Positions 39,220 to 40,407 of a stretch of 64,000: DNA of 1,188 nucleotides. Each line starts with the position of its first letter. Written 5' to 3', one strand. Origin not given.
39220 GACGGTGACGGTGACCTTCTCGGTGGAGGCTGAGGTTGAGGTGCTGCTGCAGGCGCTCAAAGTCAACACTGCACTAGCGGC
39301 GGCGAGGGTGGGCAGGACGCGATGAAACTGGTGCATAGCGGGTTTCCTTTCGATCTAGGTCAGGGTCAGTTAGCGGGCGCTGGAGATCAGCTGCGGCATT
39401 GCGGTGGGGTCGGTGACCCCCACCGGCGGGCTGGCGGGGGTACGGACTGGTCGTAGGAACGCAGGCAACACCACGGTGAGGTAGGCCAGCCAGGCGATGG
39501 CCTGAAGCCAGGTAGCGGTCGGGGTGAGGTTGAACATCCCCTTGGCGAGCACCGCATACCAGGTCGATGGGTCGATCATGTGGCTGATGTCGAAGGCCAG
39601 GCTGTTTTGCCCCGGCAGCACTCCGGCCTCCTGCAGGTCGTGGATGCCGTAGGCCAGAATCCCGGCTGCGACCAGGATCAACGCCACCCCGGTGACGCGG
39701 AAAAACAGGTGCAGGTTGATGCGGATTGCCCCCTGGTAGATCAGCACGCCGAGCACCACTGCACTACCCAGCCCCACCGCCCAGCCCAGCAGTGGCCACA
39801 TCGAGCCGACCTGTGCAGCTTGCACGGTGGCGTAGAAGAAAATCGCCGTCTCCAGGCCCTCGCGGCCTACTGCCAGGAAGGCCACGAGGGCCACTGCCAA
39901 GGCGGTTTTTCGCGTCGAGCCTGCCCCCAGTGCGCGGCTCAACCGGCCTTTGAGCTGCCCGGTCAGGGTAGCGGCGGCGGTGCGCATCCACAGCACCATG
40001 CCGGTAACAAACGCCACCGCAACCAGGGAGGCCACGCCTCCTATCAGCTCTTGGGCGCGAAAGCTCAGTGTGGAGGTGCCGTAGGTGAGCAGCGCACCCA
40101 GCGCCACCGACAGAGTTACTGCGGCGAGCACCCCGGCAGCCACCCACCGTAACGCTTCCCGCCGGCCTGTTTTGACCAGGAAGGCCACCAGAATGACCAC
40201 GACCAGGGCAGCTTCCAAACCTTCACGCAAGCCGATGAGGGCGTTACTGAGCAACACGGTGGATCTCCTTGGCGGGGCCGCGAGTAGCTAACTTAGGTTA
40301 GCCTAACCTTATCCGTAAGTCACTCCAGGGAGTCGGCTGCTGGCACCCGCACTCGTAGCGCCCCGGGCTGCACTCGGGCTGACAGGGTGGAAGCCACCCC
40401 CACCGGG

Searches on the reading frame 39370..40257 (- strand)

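Call 15: search_protein_families(library=pfam, proteins=[window:39370-40257:-], max_evalue=0.001)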
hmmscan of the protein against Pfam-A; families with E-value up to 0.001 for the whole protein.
window:39370-40257:- (295 aa): 1 family
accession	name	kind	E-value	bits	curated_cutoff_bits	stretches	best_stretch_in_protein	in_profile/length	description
PF03239.20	FTR1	-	6.5e-56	190.2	25.3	1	3-266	2-269/284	Iron permease FTR1 family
